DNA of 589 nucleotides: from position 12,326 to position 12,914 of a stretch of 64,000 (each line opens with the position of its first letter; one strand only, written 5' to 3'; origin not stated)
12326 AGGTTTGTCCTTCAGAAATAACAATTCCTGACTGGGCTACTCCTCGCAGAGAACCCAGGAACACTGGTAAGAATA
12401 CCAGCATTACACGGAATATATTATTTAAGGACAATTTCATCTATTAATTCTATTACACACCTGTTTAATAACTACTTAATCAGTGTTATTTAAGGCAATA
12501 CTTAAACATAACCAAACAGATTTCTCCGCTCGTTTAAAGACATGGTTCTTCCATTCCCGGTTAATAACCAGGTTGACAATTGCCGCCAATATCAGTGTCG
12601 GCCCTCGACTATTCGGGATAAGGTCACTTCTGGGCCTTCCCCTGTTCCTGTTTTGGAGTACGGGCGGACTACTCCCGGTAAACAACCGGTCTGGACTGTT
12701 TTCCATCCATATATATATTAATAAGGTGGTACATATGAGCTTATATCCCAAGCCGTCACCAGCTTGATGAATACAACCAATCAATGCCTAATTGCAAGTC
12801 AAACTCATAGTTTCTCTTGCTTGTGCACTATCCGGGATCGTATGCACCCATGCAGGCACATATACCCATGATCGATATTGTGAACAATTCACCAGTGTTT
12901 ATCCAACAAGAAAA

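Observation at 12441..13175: GC-rich, ORF-free, hairpin-dense 735-bp spacer inside the adhesin operon: candidate large structured RNA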

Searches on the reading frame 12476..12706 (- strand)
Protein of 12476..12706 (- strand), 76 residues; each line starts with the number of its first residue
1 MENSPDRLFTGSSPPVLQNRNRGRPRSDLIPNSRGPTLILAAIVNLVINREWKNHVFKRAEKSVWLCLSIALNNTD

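Call 50: find_homologous_proteins(query=A5, max_evalue=1)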
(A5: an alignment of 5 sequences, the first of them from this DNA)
Query A5 (5 sequences) (76 aa, profile of the alignment): 24 proteins with E <= 1 among 398 candidates.
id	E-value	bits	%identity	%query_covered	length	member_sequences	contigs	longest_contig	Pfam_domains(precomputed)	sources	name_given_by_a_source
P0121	1.8e-27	113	45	53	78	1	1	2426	-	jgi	-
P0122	2.2e-20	90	40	53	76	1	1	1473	-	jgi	jgi:hypothetical protein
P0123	7.9e-18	82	45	53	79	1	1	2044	-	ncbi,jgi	jgi:hypothetical protein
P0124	2.4e-8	52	-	-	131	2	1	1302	-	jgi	jgi:hypothetical protein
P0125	5.3e-8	51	-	-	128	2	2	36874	-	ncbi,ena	-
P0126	4.0e-7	48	30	39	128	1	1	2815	-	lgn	-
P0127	5.9e-5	41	-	-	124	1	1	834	-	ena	-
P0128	1.4e-4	40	-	-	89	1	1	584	-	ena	-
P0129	3.5e-4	38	-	-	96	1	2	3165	-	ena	-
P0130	3.7e-4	38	-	-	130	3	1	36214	-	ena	-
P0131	4.7e-4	38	-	-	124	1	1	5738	-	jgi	-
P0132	6.6e-4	38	-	-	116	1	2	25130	-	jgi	-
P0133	8.8e-4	37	-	-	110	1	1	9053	-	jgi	jgi:hypothetical protein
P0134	9.5e-4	37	-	-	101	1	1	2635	-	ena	-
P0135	1.2e-3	37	-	-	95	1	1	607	-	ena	-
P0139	2.4e-2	33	-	-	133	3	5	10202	-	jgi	jgi:hypothetical protein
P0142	1.3e-1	30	-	-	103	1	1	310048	-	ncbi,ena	-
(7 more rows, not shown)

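Call 54: find_encoding_contigs(protein=P0125, flank=5000, max_places=3)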
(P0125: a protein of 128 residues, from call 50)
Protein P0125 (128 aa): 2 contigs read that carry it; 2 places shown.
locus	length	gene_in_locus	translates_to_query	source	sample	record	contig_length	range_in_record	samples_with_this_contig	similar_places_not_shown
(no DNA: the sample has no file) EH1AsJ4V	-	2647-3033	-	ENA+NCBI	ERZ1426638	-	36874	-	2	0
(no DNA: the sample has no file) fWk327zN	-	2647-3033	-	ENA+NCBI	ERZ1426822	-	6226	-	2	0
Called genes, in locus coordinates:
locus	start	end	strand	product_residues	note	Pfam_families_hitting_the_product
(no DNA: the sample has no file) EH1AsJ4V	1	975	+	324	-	?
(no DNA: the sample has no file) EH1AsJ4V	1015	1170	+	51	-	-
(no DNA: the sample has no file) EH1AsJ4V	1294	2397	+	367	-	-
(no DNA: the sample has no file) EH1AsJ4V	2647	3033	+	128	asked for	-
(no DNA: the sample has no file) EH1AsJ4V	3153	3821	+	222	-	-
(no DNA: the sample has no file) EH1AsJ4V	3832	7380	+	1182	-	PF07679:I-set (faint), PF13927:Ig_3 (faint), PF18911:PKD_4, PF00801:PKD (weak), PF13585:CHU_C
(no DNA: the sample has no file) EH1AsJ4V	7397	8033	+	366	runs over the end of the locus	PF11751:PorP_SprF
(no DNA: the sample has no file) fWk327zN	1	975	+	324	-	?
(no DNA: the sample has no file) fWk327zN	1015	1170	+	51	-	-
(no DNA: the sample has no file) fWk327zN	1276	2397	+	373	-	-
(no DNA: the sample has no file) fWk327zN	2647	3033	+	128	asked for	-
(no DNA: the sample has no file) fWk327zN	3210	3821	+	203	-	-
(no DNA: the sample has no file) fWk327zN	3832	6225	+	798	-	?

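Call 55: find_encoding_contigs(protein=P0130, flank=5000, max_places=3)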
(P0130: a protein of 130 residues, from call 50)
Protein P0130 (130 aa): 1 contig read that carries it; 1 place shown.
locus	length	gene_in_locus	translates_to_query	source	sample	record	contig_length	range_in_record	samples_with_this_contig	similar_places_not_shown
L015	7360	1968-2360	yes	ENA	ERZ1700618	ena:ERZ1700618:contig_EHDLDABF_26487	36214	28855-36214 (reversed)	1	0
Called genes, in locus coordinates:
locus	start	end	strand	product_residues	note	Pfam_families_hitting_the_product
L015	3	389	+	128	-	?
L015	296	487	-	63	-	-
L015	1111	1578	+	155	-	-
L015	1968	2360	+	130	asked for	-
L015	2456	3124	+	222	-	-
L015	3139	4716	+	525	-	PF23585:DUF7137 (faint), PF13573:SprB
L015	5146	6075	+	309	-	PF13573:SprB (weak), PF23585:DUF7137 (faint), PF13573:SprB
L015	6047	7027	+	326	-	PF19410:DUF5980 (faint)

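Call 56: find_encoding_contigs(protein=P0132, flank=5000, max_places=3)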
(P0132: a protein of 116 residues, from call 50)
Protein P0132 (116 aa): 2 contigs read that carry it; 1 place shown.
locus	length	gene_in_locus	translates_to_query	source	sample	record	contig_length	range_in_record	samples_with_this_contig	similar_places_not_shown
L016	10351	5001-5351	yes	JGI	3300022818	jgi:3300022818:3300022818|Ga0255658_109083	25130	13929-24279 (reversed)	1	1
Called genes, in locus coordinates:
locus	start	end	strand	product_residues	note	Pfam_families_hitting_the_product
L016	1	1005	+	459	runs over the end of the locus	-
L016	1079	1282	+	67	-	-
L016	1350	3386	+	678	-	PF03781:FGE-sulfatase (faint)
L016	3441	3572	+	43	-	-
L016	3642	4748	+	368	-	-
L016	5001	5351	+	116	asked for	-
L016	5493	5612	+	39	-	-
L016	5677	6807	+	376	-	PF13776:DUF4172, PF02661:Fic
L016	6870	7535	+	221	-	-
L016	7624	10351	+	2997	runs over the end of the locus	PF13573:SprB, PF18911:PKD_4, PF00801:PKD, PF18911:PKD_4, PF00801:PKD, PF18911:PKD_4, PF00801:PKD, PF18911:PKD_4, +30 more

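Call 57: find_encoding_contigs(protein=P0139, flank=3000, max_places=5)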
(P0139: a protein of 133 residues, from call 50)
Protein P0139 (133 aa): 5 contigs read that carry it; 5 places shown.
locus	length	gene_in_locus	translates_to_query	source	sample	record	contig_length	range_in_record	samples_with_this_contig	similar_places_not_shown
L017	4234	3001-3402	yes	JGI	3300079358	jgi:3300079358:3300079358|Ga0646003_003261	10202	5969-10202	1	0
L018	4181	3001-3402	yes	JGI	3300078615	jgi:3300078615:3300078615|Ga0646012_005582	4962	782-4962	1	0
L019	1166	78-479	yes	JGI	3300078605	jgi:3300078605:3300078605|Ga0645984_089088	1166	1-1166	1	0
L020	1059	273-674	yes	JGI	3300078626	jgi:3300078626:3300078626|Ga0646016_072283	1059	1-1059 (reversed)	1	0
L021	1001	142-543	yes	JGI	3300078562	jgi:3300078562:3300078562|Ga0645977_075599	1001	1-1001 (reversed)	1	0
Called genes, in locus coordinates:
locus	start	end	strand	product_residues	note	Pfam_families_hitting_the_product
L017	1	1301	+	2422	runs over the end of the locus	?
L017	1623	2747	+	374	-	-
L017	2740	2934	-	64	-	-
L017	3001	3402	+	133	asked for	-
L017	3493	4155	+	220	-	-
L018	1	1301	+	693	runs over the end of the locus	?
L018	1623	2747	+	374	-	-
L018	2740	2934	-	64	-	-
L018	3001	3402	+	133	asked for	-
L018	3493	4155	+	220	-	-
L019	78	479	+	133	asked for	-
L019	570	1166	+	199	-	?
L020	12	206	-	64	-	-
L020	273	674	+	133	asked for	-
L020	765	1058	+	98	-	?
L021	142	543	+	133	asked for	-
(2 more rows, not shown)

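Call 58: find_encoding_contigs(protein=P0133, flank=3000, max_places=3)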
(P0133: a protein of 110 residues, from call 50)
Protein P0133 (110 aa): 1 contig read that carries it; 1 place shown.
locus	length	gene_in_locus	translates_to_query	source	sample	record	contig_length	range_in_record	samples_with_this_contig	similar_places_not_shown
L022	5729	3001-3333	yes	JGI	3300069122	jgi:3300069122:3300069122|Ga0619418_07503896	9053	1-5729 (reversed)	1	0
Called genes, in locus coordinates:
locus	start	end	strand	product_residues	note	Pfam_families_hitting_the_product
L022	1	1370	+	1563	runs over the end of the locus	?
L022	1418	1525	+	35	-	-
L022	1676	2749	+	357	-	-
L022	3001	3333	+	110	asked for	-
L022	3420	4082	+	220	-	-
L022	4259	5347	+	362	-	PF18911:PKD_4 (faint)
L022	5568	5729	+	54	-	?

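Call 59: find_encoding_contigs(protein=P0142, flank=3000, max_places=3)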
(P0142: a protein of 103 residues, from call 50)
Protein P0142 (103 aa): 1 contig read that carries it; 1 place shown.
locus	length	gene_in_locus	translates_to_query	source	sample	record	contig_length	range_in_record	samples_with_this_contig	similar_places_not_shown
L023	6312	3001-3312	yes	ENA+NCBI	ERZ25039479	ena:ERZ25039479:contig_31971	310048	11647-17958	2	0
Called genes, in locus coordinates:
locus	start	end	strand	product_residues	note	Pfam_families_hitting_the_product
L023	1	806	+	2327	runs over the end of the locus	PF22963:Ig_NUP210_3rd (faint), PF25354:Ig_NUP210_16th (faint), PF26182:Ig_NUP210_5th (faint), PF26918:Ig_Eae (faint), PF27178:sll0997_C (faint), PF02368:Big_2 (weak)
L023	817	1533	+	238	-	-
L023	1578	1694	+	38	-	-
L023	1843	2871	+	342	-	-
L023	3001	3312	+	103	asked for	-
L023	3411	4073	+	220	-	-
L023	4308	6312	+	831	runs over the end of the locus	PF19406:PKD_5 (faint)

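Call 80: predict_structure(alignment_id=A7)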
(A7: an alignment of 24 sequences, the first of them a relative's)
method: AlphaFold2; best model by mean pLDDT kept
length: 130 residues; sequences in the alignment: 24
mean_pLDDT: 50.1   pTM: 0.11
mean pLDDT of the five models: 50.1, 47.4, 45.8, 45.0, 43.1
residues with pLDDT >= 90: 0; 70-90: 0; 50-70: 65; < 50: 65
segments of 3 or more residues with pLDDT < 50: 15-20, 25-27, 50-52, 54-60, 84-88, 90-92, 126-130
pLDDT, mean of each block of 10 residues (from residue 1): 55 47 48 49 50 46 52 52 48 52 53 51 48
secondary structure, 60 per line:
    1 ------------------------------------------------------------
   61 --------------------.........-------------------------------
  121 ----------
elements in order: H81-89

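Call 81: search_protein_representatives(alignment_id=A7)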
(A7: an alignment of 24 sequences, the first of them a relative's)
Query: 24 sequences, 120 profile positions. Proteins with E-value up to 0.001 (for the whole library): 88; up to 1e-10: 44; up to 1e-30: 14. The best 88 are listed.
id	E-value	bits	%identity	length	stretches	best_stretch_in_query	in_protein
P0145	3.2e-57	208.1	-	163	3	1-59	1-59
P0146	2.5e-50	185.8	-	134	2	20-109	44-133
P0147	1.2e-44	167.4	-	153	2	23-112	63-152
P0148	8.6e-42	158.2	-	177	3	19-111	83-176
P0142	2.7e-41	156.6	-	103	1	1-103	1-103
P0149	1.4e-40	154.3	-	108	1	1-115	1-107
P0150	5.2e-40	152.5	-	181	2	1-58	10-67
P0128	1.6e-39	150.9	-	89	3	1-56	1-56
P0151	9.2e-38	145.2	-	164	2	23-112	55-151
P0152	6.7e-36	139.2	-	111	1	1-110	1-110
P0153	4.8e-35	136.5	-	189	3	30-114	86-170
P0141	1.5e-34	134.9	-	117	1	1-117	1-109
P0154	3.2e-34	133.8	-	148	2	20-112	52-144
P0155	8.8e-31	122.7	-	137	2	1-52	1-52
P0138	3.0e-30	121.0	-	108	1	1-118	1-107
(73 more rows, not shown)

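Call 86: find_encoding_contigs(protein=P0122, flank=2000, max_places=2)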
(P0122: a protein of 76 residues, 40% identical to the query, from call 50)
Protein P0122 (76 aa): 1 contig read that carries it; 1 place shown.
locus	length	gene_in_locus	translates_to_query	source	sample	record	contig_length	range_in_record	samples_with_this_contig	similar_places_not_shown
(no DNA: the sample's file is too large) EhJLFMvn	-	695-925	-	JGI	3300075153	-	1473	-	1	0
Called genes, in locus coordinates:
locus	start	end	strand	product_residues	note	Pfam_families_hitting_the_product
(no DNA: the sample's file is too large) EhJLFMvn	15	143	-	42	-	-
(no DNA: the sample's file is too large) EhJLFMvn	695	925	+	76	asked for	-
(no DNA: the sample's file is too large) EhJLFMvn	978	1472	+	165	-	?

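Call 87: find_encoding_contigs(protein=P0123, flank=2000, max_places=2)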
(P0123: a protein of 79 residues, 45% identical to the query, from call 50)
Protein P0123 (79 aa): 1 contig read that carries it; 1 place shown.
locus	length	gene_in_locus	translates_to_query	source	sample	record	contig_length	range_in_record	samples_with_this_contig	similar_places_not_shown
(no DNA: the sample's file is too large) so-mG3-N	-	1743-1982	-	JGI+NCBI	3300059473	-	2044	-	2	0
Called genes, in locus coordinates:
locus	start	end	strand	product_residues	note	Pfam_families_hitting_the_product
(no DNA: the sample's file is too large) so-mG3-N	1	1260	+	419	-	?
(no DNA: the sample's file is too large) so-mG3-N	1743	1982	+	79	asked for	-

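Call 97: search_protein_families(library=pfam, proteins=[P0130, P0125, P0139, P0132, P0121, P0145, window:12476-12706:-], max_evalue=1)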
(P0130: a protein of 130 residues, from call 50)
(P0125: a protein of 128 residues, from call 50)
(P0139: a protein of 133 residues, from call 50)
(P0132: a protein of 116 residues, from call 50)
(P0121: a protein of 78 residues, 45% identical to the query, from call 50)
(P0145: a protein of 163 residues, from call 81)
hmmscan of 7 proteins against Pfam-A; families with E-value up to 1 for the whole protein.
P0130 (130 aa): 1 family
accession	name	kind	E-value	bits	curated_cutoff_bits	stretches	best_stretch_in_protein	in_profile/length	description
PF08017.16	Fibrinogen_BP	-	0.001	17.9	50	1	19-73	96-150/425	Fibrinogen binding protein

P0125 (128 aa): 0 families

P0139 (133 aa): 1 family
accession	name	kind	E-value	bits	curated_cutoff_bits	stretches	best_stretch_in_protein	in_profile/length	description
PF08017.16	Fibrinogen_BP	-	0.013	14.2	50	1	28-66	113-151/425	Fibrinogen binding protein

P0132 (116 aa): 0 families

P0121 (78 aa): 0 families

P0145 (163 aa): 3 families
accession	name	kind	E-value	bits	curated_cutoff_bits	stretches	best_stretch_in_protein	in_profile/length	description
PF22692.1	LlgE_F_G_D1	-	0.17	12.5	27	0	91-113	17-39/64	Flagellar hook protein FlgE/F/G D1 domain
PF12791.13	RsgI_N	-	0.28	11.5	25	0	77-85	17-25/40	Anti-sigma factor N-terminus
PF21899.1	Tal_Pri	-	0.75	10.4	27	0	97-104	6-13/32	Tarsal-less (Tal)/polished rice (Pri) peptide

window:12476-12706:- (76 aa): 0 families

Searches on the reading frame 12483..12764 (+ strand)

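Call 13: search_protein_families(library=pfam, proteins=[window:12483-12764:+], max_evalue=10)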
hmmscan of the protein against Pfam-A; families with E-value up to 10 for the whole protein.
seq(94 aa): 1 family
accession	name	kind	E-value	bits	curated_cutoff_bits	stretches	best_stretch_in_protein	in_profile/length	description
PF11755.13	DUF3311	-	0.18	12.3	30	1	48-63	23-38/61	Protein of unknown function (DUF3311)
